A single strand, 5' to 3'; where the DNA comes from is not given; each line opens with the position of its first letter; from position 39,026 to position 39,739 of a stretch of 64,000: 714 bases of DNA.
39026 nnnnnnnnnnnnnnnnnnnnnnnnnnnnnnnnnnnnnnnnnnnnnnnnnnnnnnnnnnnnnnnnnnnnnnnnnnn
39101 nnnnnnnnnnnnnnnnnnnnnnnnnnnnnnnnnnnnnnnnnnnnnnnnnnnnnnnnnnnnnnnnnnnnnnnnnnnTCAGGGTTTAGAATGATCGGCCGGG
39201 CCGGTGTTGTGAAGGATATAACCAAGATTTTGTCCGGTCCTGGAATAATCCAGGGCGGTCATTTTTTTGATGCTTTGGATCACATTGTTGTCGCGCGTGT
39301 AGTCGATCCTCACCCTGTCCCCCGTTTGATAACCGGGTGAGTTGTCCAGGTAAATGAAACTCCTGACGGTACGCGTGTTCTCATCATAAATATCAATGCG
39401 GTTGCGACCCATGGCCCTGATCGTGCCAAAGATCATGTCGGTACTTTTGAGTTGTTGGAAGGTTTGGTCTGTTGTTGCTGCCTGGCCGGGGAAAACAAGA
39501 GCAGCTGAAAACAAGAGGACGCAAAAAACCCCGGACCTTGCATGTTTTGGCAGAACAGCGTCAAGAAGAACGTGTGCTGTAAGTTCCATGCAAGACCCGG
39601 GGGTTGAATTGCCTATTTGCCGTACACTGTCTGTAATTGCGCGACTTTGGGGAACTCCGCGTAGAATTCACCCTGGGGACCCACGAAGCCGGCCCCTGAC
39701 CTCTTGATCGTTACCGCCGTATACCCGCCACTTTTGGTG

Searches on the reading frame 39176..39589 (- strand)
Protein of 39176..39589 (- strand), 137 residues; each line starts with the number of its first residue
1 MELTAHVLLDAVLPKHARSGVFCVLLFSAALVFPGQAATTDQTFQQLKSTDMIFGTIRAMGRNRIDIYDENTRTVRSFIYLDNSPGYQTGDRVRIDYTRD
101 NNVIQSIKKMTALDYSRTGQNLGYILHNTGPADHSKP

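Call 3: search_protein_families(library=pfam, proteins=[window:39176-39589:-], max_evalue=1)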
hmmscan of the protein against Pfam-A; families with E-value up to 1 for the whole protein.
window:39176-39589:- (137 aa): 0 families

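Call 6: search_protein_families(library=ncbifam, proteins=[window:39176-39589:-], max_evalue=1)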
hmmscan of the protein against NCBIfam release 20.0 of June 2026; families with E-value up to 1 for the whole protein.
window:39176-39589:- (137 aa): 1 family
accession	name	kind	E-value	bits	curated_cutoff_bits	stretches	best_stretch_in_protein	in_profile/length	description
NF004145.0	PRK05621.1-2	equivalog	0.19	11.1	317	1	3-30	225-252/306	F0F1 ATP synthase subunit gamma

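Call 92: search_protein_families(library=pfam, proteins=[window:39179-39589:-], max_evalue=0.05)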
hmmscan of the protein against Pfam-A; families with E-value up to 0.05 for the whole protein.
window:39179-39589:- (137 aa): 0 families
